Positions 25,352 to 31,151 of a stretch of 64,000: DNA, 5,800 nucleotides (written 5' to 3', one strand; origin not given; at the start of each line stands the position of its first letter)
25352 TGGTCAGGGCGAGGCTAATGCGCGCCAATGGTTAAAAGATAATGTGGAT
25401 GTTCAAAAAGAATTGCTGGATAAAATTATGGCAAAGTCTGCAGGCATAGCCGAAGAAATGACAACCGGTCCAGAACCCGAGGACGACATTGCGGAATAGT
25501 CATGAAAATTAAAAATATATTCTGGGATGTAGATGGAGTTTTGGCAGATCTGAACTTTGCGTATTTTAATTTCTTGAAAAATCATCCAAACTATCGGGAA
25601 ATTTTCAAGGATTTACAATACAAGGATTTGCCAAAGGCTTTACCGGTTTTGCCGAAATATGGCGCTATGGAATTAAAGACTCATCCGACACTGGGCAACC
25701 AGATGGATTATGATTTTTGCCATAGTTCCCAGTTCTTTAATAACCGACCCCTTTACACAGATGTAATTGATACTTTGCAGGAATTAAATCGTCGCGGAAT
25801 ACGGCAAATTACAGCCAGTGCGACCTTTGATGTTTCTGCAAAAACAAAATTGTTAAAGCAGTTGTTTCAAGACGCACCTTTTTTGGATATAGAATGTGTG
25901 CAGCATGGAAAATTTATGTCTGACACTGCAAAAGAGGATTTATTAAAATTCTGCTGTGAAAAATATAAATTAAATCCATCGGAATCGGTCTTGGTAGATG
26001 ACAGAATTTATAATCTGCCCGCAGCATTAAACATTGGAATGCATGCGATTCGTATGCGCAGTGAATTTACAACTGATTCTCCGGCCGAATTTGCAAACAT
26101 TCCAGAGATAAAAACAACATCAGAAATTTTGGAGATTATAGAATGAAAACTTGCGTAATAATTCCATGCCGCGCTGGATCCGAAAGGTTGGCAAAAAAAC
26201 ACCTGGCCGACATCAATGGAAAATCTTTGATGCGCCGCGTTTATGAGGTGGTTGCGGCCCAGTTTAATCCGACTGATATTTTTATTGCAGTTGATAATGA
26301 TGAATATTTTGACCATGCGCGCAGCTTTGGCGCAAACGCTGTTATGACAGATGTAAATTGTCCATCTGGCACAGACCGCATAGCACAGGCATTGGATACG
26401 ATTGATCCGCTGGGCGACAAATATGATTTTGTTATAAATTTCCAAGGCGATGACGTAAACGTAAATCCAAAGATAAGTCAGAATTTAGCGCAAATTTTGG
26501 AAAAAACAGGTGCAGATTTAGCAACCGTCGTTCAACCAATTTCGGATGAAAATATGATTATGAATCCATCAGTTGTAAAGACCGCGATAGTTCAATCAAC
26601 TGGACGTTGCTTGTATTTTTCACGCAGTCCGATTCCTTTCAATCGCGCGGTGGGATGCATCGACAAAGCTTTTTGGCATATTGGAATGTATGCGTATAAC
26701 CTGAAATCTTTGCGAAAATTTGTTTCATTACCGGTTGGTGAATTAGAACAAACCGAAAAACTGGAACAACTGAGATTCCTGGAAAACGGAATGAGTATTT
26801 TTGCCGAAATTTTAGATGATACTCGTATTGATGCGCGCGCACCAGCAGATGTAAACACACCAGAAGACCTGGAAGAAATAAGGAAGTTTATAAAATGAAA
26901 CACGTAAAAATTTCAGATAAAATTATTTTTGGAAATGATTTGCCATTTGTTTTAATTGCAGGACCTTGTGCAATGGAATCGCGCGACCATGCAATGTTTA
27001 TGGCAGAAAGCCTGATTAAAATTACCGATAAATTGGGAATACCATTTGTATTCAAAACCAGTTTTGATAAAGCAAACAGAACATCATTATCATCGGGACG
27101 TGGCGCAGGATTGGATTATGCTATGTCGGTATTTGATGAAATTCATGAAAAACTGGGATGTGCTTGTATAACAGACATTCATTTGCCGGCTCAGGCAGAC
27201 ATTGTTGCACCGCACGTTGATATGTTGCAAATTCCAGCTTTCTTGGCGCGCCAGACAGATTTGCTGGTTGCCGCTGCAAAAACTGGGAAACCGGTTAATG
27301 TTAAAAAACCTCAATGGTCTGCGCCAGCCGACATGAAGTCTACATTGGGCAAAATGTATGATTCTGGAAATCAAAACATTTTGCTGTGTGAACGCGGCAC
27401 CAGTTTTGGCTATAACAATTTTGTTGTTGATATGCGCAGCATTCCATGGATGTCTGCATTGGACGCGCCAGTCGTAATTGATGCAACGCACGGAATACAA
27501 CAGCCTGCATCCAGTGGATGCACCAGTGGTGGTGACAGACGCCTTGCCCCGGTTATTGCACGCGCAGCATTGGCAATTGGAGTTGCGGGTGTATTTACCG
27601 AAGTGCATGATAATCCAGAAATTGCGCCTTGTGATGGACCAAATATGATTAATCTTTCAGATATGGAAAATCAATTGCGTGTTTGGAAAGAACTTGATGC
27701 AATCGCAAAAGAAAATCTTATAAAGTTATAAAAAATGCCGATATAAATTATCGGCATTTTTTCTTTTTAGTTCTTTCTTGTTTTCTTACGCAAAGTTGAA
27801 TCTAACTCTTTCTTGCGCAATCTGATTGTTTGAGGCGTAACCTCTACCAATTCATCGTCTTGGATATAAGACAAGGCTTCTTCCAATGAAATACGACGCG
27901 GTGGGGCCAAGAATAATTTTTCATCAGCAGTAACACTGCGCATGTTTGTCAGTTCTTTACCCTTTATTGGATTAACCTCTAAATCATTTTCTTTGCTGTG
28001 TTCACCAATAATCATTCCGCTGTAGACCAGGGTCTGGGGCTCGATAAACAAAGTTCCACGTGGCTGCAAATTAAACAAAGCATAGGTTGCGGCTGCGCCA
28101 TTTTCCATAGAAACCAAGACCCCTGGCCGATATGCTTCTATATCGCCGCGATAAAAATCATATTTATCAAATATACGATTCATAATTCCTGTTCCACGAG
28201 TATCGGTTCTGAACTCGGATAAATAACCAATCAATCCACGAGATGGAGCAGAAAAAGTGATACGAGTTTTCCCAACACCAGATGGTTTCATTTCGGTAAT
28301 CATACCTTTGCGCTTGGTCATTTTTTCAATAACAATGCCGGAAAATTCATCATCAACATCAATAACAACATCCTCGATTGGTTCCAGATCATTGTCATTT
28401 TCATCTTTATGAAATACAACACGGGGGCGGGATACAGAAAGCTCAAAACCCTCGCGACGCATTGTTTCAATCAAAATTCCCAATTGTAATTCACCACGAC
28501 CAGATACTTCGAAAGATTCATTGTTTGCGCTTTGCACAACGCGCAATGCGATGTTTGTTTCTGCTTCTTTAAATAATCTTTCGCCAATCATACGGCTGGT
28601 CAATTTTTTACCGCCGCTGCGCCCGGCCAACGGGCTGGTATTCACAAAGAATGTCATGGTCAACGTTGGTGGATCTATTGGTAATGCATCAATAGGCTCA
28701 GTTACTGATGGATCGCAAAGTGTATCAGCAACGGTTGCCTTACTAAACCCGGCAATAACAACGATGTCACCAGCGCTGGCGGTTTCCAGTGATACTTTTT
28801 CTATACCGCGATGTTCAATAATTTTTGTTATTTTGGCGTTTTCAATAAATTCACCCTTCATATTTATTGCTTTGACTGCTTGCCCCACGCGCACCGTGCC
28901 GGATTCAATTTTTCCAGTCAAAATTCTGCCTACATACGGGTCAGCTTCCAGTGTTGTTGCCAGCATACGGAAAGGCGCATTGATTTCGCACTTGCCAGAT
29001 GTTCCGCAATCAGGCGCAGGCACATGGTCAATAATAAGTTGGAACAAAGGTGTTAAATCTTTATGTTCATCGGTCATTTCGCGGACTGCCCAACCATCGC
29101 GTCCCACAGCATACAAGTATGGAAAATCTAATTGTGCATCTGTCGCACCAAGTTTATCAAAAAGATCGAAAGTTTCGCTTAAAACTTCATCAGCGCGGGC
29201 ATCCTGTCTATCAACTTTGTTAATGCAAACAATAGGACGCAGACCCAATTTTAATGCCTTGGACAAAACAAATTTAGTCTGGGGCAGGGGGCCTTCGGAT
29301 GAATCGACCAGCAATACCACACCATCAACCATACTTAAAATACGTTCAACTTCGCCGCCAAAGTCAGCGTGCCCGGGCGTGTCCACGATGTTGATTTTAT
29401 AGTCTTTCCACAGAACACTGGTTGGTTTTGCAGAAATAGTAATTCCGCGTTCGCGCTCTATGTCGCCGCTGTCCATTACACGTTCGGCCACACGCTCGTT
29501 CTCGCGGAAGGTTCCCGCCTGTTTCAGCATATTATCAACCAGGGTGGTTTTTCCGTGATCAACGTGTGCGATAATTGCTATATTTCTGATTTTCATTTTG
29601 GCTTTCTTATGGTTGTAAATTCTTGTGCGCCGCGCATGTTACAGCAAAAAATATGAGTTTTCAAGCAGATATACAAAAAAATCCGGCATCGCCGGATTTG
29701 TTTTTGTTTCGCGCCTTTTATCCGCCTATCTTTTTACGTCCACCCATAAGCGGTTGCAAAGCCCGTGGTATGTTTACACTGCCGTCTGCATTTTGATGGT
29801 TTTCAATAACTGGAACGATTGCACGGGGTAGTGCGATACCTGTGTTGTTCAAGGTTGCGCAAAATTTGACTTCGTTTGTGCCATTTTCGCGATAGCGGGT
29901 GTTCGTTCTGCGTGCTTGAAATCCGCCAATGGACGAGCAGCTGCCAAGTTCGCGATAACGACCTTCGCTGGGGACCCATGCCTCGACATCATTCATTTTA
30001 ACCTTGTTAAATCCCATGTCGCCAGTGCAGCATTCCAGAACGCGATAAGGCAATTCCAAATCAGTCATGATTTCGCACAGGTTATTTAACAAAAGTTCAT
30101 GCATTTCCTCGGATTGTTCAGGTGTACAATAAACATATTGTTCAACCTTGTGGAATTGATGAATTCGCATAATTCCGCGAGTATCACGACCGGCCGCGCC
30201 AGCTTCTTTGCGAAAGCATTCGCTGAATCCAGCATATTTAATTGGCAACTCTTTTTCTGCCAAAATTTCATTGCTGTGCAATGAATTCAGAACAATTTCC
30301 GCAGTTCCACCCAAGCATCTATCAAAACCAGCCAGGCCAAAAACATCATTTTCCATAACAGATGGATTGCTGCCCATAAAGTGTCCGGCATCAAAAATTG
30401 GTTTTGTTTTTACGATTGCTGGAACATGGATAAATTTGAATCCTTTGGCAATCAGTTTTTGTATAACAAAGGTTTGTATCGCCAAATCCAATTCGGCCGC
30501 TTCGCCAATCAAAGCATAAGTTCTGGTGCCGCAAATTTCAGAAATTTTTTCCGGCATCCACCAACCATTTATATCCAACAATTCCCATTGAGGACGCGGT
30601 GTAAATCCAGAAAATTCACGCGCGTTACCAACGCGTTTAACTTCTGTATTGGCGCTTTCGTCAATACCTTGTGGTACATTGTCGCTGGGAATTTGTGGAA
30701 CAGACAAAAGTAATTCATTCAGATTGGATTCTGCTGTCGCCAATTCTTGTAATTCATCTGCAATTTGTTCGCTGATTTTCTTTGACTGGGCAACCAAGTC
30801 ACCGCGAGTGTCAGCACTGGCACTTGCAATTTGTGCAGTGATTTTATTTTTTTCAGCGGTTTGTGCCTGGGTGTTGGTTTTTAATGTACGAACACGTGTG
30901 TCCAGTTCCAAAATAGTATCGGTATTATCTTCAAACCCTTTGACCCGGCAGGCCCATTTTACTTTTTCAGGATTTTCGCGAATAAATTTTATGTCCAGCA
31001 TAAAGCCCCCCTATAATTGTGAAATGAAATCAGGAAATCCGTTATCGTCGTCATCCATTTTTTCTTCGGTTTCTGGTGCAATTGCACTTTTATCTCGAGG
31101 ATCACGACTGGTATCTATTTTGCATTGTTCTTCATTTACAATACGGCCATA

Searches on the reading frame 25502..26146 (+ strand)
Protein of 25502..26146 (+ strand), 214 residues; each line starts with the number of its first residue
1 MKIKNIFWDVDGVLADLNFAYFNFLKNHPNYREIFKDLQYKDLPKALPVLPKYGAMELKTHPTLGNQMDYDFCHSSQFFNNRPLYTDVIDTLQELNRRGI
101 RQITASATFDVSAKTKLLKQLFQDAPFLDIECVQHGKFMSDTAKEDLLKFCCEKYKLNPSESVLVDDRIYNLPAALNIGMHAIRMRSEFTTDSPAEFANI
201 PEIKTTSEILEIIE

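Call 38: search_protein_families(library=pfam, proteins=[window:25502-26146:+], max_evalue=0.001)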
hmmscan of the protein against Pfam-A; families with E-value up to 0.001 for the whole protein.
window:25502-26146:+ (214 aa): 2 families
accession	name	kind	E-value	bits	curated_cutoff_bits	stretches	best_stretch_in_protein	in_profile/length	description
PF00702.32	Hydrolase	-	4.9e-12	47.1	26.4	1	3-179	1-191/191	haloacid dehalogenase-like hydrolase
PF13419.12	HAD_2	-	2.1e-06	28.4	23.8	1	6-183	1-176/178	Haloacid dehalogenase-like hydrolase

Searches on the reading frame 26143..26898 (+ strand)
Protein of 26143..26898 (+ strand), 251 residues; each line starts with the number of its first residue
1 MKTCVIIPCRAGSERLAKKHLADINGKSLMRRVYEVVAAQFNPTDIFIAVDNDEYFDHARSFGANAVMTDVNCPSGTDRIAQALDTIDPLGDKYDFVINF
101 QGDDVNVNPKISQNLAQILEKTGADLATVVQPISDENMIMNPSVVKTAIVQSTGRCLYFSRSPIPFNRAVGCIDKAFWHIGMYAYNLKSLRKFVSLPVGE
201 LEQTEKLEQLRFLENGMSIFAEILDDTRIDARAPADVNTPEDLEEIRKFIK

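Call 58: search_protein_families(library=ncbifam, proteins=[window:26143-26898:+], max_evalue=1)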
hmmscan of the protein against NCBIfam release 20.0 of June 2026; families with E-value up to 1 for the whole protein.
window:26143-26898:+ (251 aa): 8 families
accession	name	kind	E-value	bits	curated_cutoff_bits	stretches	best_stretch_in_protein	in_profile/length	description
NF003952.0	PRK05450.1-5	subfamily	2.1e-67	226.9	193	1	1-250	1-245/250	3-deoxy-manno-octulosonate cytidylyltransferase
NF003948.0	PRK05450.1-1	equivalog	9.8e-63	211.6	281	1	1-250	4-243/248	3-deoxy-manno-octulosonate cytidylyltransferase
NF003950.0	PRK05450.1-3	subfamily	1.9e-61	207.6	234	1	1-249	1-241/248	3-deoxy-manno-octulosonate cytidylyltransferase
NF009905.0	PRK13368.1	subfamily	1.6e-58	197.9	255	1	1-250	1-238/243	3-deoxy-manno-octulosonate cytidylyltransferase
TIGR00466.1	kdsB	equivalog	6.7e-45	153.4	155.2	1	2-244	2-241/241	3-deoxy-manno-octulosonate cytidylyltransferase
TIGR03584.1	PseF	equivalog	7.4e-05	22.5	205.7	1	5-67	2-64/222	pseudaminic acid cytidylyltransferase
NF001457.0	PRK00317.1-3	equivalog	0.004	16.6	164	1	18-59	18-61/200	molybdenum cofactor guanylyltransferase MobA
TIGR02665.1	molyb_mobA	equivalog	0.037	14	151.85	1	18-136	18-130/186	molybdenum cofactor guanylyltransferase MobA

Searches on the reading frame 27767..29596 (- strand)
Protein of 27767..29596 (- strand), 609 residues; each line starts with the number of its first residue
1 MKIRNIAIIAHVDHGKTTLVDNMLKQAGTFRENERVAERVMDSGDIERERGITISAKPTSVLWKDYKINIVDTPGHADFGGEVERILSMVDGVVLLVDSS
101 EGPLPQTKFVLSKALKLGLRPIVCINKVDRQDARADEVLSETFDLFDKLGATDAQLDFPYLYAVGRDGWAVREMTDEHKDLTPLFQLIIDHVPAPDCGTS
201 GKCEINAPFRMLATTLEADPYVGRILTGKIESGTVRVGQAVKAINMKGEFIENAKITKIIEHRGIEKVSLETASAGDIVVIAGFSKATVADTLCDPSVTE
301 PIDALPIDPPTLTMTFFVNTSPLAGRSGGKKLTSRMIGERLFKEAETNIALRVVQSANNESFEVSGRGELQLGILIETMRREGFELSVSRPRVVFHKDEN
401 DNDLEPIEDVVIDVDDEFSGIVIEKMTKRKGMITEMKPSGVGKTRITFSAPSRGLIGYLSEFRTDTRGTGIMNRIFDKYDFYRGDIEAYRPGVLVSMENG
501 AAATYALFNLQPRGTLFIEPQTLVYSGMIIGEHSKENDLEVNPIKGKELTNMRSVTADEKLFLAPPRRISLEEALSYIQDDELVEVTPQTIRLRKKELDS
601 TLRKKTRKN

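Call 38: search_protein_families(library=pfam, proteins=[window:27767-29596:-], max_evalue=0.001)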
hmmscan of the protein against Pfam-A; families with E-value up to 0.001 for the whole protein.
window:27767-29596:- (609 aa): 6 families
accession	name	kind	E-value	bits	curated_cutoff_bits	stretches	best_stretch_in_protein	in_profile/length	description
PF00009.33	GTP_EFTU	-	7e-55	186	26.5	1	2-192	2-186/188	Elongation factor Tu GTP binding domain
PF21018.2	BipA_C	-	3e-47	159.4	23.8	1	492-599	2-109/110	TypA/BipA C-terminal domain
PF00679.30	EFG_C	-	4.6e-21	75.1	27.9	1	404-486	3-85/89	Elongation factor G C-terminus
PF03144.31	GTP_EFTU_D2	-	6.7e-10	39.7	30.3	1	223-294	1-73/73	Elongation factor Tu domain 2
PF22042.2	EF-G_D2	-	9.9e-08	32.4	27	1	209-294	2-82/84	Elongation factor G domain 2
PF01926.29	MMR_HSR1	-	2.2e-05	25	21.9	1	6-127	2-113/113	50S ribosome-binding GTPase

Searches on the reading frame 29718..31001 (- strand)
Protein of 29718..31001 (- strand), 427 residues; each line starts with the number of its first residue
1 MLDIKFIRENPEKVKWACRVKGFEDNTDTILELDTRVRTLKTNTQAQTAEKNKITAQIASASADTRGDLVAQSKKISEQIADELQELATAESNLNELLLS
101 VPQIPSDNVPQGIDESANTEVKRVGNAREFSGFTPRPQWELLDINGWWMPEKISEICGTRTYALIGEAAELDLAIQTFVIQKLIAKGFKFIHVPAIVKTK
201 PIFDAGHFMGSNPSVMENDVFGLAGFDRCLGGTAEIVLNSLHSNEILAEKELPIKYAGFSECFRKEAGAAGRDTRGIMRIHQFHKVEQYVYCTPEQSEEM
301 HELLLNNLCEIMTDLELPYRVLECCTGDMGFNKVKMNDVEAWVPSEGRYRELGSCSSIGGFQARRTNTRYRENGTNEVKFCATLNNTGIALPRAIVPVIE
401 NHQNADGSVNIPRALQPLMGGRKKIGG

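Call 35: search_protein_families(library=pfam, proteins=[window:29718-31001:-], max_evalue=0.01)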
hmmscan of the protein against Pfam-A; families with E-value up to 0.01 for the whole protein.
window:29718-31001:- (427 aa): 3 families
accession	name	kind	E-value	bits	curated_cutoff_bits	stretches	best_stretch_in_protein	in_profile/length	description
PF00587.30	tRNA-synt_2b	-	3.4e-32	112.4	29.3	1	229-402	12-179/179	tRNA synthetase class II core domain (G, H, P, S and T)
PF02403.27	Seryl_tRNA_N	-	3.3e-22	79.2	28.2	1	1-105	1-108/108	Seryl-tRNA synthetase N-terminal domain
PF14932.11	HAUS-augmin3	-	0.0059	16.6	29.4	1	24-101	76-152/260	HAUS augmin-like complex subunit 3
